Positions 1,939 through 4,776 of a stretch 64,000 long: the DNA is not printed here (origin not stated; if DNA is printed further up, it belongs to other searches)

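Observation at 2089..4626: Unusual single-polypeptide fusion of a PMT/ArnT-like GT-C membrane glycosyltransferase and a GH8 hydrolase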

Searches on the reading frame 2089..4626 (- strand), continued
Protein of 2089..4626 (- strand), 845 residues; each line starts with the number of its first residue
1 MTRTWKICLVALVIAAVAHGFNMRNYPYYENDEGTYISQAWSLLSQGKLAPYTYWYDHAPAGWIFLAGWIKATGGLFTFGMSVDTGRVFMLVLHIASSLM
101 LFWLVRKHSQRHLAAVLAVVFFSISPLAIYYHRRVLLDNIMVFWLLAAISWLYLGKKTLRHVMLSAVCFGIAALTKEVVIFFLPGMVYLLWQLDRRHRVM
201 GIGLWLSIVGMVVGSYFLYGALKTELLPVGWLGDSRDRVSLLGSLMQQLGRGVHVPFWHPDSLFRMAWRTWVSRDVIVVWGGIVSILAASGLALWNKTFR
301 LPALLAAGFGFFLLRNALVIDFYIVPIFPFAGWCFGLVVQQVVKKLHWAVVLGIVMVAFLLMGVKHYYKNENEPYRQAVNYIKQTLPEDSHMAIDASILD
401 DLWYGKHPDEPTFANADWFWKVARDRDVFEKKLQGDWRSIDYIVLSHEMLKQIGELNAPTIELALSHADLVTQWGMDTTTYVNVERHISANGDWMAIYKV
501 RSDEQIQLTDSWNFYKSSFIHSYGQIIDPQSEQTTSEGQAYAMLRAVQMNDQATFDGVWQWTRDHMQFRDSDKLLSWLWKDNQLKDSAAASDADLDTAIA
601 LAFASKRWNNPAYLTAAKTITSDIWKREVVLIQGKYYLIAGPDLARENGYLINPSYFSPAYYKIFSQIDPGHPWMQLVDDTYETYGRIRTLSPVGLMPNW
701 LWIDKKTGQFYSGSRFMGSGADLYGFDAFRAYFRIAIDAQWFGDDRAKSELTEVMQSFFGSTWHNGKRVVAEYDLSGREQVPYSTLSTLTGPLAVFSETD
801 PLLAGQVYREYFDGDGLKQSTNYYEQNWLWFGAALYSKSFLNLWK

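Call 30: fold_search(model_id=the predicted structure, library=pdb)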
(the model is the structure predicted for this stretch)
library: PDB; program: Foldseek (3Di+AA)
matches with E <= 10: 623; with E <= 0.001: 116
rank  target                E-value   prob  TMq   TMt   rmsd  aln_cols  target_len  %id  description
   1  1wzz                  3.0e-16  1.00  0.33  0.83   3.4       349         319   21  Structure of endo-beta-1,4-glucanase CMCax from Acetobacter xylinum (released 2006-03-14)
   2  9b87_A                2.4e-15  1.00  0.34  0.81   3.2       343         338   24  Tetrameric cryo-EM structure of E. coli BcsZ (released 2025-02-19)
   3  3qxq_A                2.9e-15  1.00  0.34  0.80   3.1       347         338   24  Structure of the bacterial cellulose synthase subunit Z in complex with cellopentaose (released 2011-03-30)
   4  7f82_A                4.0e-15  1.00  0.33  0.79   3.3       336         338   25  Structure of the bacterial cellulose synthase subunit Z in complex with cellooligosaccharides from Enterobacter sp. CJ (released 2022-02-09)
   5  6vc5                  5.7e-15  1.00  0.33  0.84   3.0       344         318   22  1.6 Angstrom Resolution Crystal Structure of endoglucanase from Komagataeibacter sucrofermentans (released 2020-12-23)
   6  1cem                  7.9e-15  1.00  0.35  0.78   3.3       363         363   26  ENDOGLUCANASE A (CELA) CATALYTIC CORE, RESIDUES 33-395 (released 1997-01-11)
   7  1is9                  1.2e-14  1.00  0.33  0.75   3.3       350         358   27  Endoglucanase A from Clostridium thermocellum at atomic resolution (released 2002-09-04)
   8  4q2b_A                1.6e-14  1.00  0.35  0.82   2.5       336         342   24  The crystal structure of an endo-1,4-D-glucanase from Pseudomonas putida KT2440 (released 2014-06-25)
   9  4q2b_C                1.7e-14  1.00  0.34  0.81   2.7       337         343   24  The crystal structure of an endo-1,4-D-glucanase from Pseudomonas putida KT2440 (released 2014-06-25)
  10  1kwf_A                1.7e-14  1.00  0.35  0.77   3.4       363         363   26  Atomic Resolution Structure of an Inverting Glycosidase in Complex with Substrate (released 2002-03-13)
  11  3qxf_A                1.7e-14  1.00  0.33  0.79   3.2       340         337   25  Structure of the bacterial cellulose synthase subunit Z (released 2011-03-30)
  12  5gy3                  1.8e-14  1.00  0.34  0.87   2.9       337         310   23  The crystal structure of endoglucanase Cel10, a family 8 glycosyl hydrolase from Klebsiella pneumoniae (released 2016-12-21)
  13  4q2b_B                1.8e-14  1.00  0.34  0.80   2.8       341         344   24  The crystal structure of an endo-1,4-D-glucanase from Pseudomonas putida KT2440 (released 2014-06-25)
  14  7f81_A                1.9e-14  1.00  0.34  0.81   3.3       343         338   25  Structure of the bacterial cellulose synthase subunit Z from Enterobacter sp. CJF-002 (released 2022-02-09)
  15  5cd2                  4.5e-14  1.00  0.34  0.80   2.8       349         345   23  The crystal structure of endo-1,4-D-glucanase from Vibrio fischeri ES114 (released 2015-07-22)
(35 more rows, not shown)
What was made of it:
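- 2089..3126 (-): GH8 (alpha/alpha)6 hydrolase domain, aa 501-845. E537 is at nt 3016-3018, D592 at nt 2851-2853 and D727 at nt 2446-2448. Foldseek: CMCax 1wzz and BcsZ 9b87/3qxq, TM 0.80-0.83 (call 30).
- On Glycoside hydrolase family 8 (Pfam PF01270): Foldseek TM 0.77-0.87, normalised by target length, to the GH8 endoglucanase structures 1wzz, 3qxq, 1cem and 5gy3 (call 30).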

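Call 34: find_related_loci(query=A1, collection=genome_contigs, flank=4000)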
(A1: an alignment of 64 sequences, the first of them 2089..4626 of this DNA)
Query A1 (845 aa) in genome_contigs; peptide patterns used: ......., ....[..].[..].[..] (x = any residue, [..] = any of these).
600 stretches matched a pattern (row limit reached: there are more); 595 encode a relative of the query (tblastn E <= 1e-3); the best 80 are kept; 79 distinct loci.
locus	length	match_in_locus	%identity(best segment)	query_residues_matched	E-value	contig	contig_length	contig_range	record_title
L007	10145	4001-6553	45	15-843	0e+0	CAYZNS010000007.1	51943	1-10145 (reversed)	MAG TPA_asm: uncultured Candidatus Saccharibacteria bacterium isolate binchicken_co21_230 genome assembly, contig: NODE_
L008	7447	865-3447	45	7-845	0e+0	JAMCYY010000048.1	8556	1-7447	MAG: Patescibacteria group bacterium isolate FK_Sedi_B_Bin.329 NODE_35629_length_8556_cov_3.30217, whole genome shotgun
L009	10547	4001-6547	42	14-844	0e+0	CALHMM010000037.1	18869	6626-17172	MAG: Candidatus Pacebacteria bacterium isolate R4_Bin_Bin_21_sub_1 genome assembly, contig: c_000005131990, whole genome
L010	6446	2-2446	43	49-845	0e+0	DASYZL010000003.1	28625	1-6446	MAG TPA_asm: Patescibacteria group bacterium isolate SMAG_U6361 k141_588616, whole genome shotgun sequence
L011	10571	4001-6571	39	12-845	0e+0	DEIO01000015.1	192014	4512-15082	MAG TPA_asm: Patescibacteria group bacterium UBA2772 UBA2772_contig_6362, whole genome shotgun sequence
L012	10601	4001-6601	39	3-845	0e+0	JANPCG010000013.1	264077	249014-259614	MAG: Candidatus Kaiserbacteria bacterium isolate VAR_78_metabat_560 VAR_78_k141_1588297, whole genome shotgun sequence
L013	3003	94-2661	41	8-837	0e+0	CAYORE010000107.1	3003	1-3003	MAG TPA_asm: uncultured Bdellovibrionales bacterium isolate binchicken_co219_250 genome assembly, contig: k141_319886, w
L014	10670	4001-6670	37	3-845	0e+0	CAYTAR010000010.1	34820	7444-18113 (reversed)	MAG TPA_asm: uncultured Candidatus Saccharibacteria bacterium isolate SRP319275_co5_193 genome assembly, contig: NODE_46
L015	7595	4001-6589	37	12-845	1e-173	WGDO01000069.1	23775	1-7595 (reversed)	MAG: Patescibacteria group bacterium isolate S145_42 k151_38040, whole genome shotgun sequence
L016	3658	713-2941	39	7-748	0e+0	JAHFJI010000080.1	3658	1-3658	MAG: Candidatus Doudnabacteria bacterium isolate nzgw382 NODE_73247_length_3659_cov_5.700113, whole genome shotgun seque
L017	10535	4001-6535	37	10-845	6e-172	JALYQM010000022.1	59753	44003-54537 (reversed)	MAG: bacterium isolate MDV bin63 SD1454-56_k127_1334330, whole genome shotgun sequence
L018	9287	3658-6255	36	4-844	7e-167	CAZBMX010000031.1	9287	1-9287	MAG TPA_asm: uncultured Pseudomonadales bacterium isolate SRP192515_co1_124 genome assembly, contig: NODE_7482_length_92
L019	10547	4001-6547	37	9-844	7e-167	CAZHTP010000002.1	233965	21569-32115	MAG TPA_asm: uncultured Gammaproteobacteria bacterium isolate SRP192515_co2_50 genome assembly, contig: NODE_20_length_2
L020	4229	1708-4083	37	9-778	9e-172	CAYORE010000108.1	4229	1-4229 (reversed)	MAG TPA_asm: uncultured Bdellovibrionales bacterium isolate binchicken_co219_250 genome assembly, contig: k141_1474777,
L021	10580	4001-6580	34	12-844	3e-152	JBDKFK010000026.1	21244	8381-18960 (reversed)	MAG: Candidatus Parcubacteria bacterium isolate farmington_2019_sw_WHONDRS-S19S_0053_A_bin.38 scaffold_0000679, whole ge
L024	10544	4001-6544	32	9-842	4e-139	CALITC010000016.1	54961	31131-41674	MAG: uncultured Patescibacteria group bacterium isolate R4_Bin_METABAT__121_1 genome assembly, contig: c_000003199558, w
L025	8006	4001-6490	35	7-814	1e-138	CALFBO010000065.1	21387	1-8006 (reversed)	MAG: Candidatus Saccharimonadia bacterium isolate L1_Bin_METABAT__248_1 genome assembly, contig: c_000000328047, whole g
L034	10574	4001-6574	36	4-844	1e-164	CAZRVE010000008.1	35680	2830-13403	MAG TPA_asm: uncultured Candidatus Saccharibacteria bacterium isolate SRP302447_co1_195 genome assembly, contig: NODE_32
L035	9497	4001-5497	36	12-474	4e-78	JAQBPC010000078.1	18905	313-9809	MAG: Chloroflexota bacterium isolate RYN_337 scaffold_562570, whole genome shotgun sequence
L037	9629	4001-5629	30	8-575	6e-69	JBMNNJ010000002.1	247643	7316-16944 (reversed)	MAG: Patescibacteria group bacterium isolate SBF912LR0HQ0104 contig_62126, whole genome shotgun sequence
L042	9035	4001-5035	39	508-843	4e-63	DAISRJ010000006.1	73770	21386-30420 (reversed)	MAG TPA_asm: Candidatus Dormiibacterota bacterium isolate CTOTU10828 NODE_15_length_73770_cov_7.380547, whole genome sho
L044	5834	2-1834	27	145-748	2e-61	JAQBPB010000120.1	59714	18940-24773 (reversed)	MAG: Chloroflexota bacterium isolate RYN_336 scaffold_992711, whole genome shotgun sequence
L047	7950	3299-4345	36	508-844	5e-60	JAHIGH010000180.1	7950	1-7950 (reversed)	MAG: Patescibacteria group bacterium isolate KR11_N2.mb.17 KR11_N2.mb.17_k141_99077, whole genome shotgun sequence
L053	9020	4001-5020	38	508-841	3e-58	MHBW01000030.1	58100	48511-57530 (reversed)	MAG: Candidatus Blackburnbacteria bacterium RIFCSPHIGHO2_01_FULL_43_15b rifcsphigho2_01_scaffold_6981, whole genome shot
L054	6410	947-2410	31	12-507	1e-58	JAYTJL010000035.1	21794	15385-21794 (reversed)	MAG: Candidatus Saccharibacteria bacterium isolate GFS_2951 GFS_2951_34, whole genome shotgun sequence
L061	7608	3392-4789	30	20-475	4e-56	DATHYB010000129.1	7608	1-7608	MAG TPA_asm: Candidatus Limnocylindrales bacterium isolate SMAG_U16200 k141_39484, whole genome shotgun sequence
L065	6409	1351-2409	35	512-845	9e-55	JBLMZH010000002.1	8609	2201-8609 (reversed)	MAG: Acidobacteriaceae bacterium isolate MAG208 PRJNA951521_bin64_renamed_1, whole genome shotgun sequence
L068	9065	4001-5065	36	508-843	5e-54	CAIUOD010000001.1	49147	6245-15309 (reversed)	Candidatus Adlerbacteria bacterium isolate MJ-time_bin-4889 genome assembly, contig: bin-4889:01/41, whole genome shotgu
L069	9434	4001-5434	31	7-475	1e-53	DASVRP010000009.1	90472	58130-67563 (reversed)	MAG TPA_asm: Candidatus Saccharimonadales bacterium isolate SMAG_U3239 k141_221219, whole genome shotgun sequence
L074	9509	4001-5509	29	11-517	9e-52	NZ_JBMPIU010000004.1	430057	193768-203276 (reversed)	Curtobacterium sp. RRHDQ10 NODE_4_length_430057_cov_206.349944, whole genome shotgun sequence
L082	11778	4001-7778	28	3-777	2e-50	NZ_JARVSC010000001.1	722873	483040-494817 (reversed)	Plantibacter sp. ME-Dv--P-122b NODE_2_length_722873_cov_46.865239, whole genome shotgun sequence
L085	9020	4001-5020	35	508-832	3e-50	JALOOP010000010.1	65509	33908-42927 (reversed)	MAG: Oculatellaceae cyanobacterium Prado106 scaffold_1447, whole genome shotgun sequence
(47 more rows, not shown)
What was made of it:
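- Tried and rejected: Several MAGs labelled 'Gammaproteobacteria', 'Pseudomonadales' or 'Bdellovibrionales' carry the fusion (call 34).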

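Call 44: search_protein_families(library=pfam, proteins=[L001:5900-8008:+, L025:1331-2503:+, L011:3-1760:+, L009:6620-7498:+, L044:2831-5578:+, L054:3081-5705:-, L017:7770-9110:+, L074:3731-5854:+, L082:5577-8003:+, L074:8773-9507:+], max_evalue=0.001)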
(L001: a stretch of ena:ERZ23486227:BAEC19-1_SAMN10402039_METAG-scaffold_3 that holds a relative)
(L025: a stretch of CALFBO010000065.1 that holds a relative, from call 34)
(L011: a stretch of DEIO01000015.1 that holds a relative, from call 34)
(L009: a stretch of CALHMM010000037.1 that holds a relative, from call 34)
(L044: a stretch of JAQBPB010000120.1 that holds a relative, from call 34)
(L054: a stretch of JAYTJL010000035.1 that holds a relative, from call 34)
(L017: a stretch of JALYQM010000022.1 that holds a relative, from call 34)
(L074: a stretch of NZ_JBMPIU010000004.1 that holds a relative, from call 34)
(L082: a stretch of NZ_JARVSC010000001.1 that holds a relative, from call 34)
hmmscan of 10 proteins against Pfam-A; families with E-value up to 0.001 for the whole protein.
L001:5900-8008:+ (703 aa): 6 families
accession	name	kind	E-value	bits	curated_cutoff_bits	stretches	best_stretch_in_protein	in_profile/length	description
PF13641.12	Glyco_tranf_2_3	-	4.1e-42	145.2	27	1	326-554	3-229/230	Glycosyltransferase like family 2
PF00535.33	Glycos_transf_2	-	7.7e-35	120.7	23.3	2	6-179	2-167/168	Glycosyl transferase family 2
PF13632.12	Glyco_trans_2_3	-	1.1e-28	100.9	27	1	412-622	1-192/198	Glycosyl transferase family group 2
PF13506.12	Glyco_transf_21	-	9.1e-08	32.2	21.7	1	397-553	18-173/174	Glycosyl transferase family 21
PF10111.15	Glyco_tranf_2_2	-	1.4e-07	31.7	27.3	0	363-524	36-206/276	Glycosyltransferase like family 2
PF03552.20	Cellulose_synt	-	4.3e-06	26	24.7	1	493-635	409-555/722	Cellulose synthase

L025:1331-2503:+ (391 aa): 1 family
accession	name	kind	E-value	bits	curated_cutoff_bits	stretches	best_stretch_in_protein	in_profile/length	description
PF00535.33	Glycos_transf_2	-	1.3e-24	87.5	23.3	1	11-184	1-164/168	Glycosyl transferase family 2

L011:3-1760:+ (586 aa): 10 families
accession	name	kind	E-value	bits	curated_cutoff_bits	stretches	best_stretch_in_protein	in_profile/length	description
PF01593.30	Amino_oxidase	-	2.5e-26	93.4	19.8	1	161-554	2-416/443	Flavin containing amine oxidoreductase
PF01266.30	DAO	-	2e-15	57.6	27.9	1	153-192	2-41/353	FAD dependent oxidoreductase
PF04138.20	GtrA_DPMS_TM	-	9.2e-15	55.3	26.1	1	11-124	2-117/117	GtrA/DPMS, transmembrane domain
PF13450.12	NAD_binding_8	-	5.6e-12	46.2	21.9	1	155-216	1-64/68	NAD(P)-binding Rossmann-like domain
PF00070.33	Pyr_redox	-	1.6e-07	32.2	22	1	152-183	1-32/82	Pyridine nucleotide-disulphide oxidoreductase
PF07992.20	Pyr_redox_2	-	2e-07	31.2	26.1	1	142-183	134-175/291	Pyridine nucleotide-disulphide oxidoreductase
PF03486.20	HI0933_like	-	8.4e-06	25.8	50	0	152-186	2-36/244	HI0933-like protein Rossmann domain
PF01946.23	Thi4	-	5.8e-05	22.9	26.2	1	150-190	17-59/235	Thi4 family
PF00890.30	FAD_binding_2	-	7e-05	22.6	20.4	1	153-189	2-37/414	FAD binding domain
PF12831.13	FAD_oxidored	-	0.00015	21.6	27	1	153-191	2-40/416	FAD dependent oxidoreductase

L009:6620-7498:+ (293 aa): 1 family
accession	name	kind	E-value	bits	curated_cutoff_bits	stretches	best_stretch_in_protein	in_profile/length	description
PF01341.22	Glyco_hydro_6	-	3.6e-34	119.4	27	1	45-274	19-300/305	Glycosyl hydrolases family 6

L044:2831-5578:+ (916 aa): 0 families

L054:3081-5705:- (875 aa): 7 families
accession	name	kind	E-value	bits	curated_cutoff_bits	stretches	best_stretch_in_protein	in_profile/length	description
PF09118.17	GO-like_E_set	-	1.6e-24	86.5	25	1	779-874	1-100/100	Galactose oxidase-like, Early set domain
PF13964.12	Kelch_6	-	2.4e-10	40.5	25.3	0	466-516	2-44/50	Kelch motif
PF07250.17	Glyoxal_oxid_N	-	1e-08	35.2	37.5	1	448-589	50-184/243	Glyoxal oxidase N-terminus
PF02018.23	CBM_4_9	-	2.5e-07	31.6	25.9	1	256-353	15-113/136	Carbohydrate binding domain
PF13418.12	Kelch_4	-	8.9e-07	29.2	21.6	0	526-561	6-41/49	Galactose oxidase, central domain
PF07646.21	Kelch_2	-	9.3e-07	29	21.3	0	576-611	2-35/48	Kelch motif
PF24981.1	Beta-prop_ATRN-LZTR1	-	7.2e-06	25.9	50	0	535-756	1-220/289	Attractin/LZTR1 beta-propeller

L017:7770-9110:+ (447 aa): 6 families
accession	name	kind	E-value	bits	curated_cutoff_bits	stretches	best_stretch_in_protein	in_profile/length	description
PF00535.33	Glycos_transf_2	-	7.2e-28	98.1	23.3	1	105-274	1-167/168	Glycosyl transferase family 2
PF13641.12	Glyco_tranf_2_3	-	3.5e-26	93.1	27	1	102-333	1-228/230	Glycosyltransferase like family 2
PF03142.21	Chitin_synth_2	-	6.8e-23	81.5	27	1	178-446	196-491/527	Chitin synthase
PF13632.12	Glyco_trans_2_3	-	2.4e-12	47.5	27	1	186-380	1-196/198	Glycosyl transferase family group 2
PF13506.12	Glyco_transf_21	-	9.4e-08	32.2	21.7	1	175-334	22-174/174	Glycosyl transferase family 21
PF10111.15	Glyco_tranf_2_2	-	1.9e-06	28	27.3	1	105-205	1-103/276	Glycosyltransferase like family 2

L074:3731-5854:+ (708 aa): 1 family
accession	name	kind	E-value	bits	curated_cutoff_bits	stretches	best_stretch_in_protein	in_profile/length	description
PF13231.12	PMT_2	-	5.1e-08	33.7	26.1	1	137-292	1-153/160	Dolichyl-phosphate-mannose-protein mannosyltransferase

L082:5577-8003:+ (809 aa): 1 family
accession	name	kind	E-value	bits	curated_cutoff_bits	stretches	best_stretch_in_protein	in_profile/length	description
PF01270.23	Glyco_hydro_8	-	7e-35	121.1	24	1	491-716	38-264/341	Glycosyl hydrolases family 8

L074:8773-9507:+ (245 aa): 2 families
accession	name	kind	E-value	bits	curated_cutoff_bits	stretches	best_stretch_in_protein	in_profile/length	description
PF00535.33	Glycos_transf_2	-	7.4e-31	107.8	23.3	1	28-191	2-166/168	Glycosyl transferase family 2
PF13641.12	Glyco_tranf_2_3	-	2.5e-07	31.4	27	1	26-232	3-214/230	Glycosyltransferase like family 2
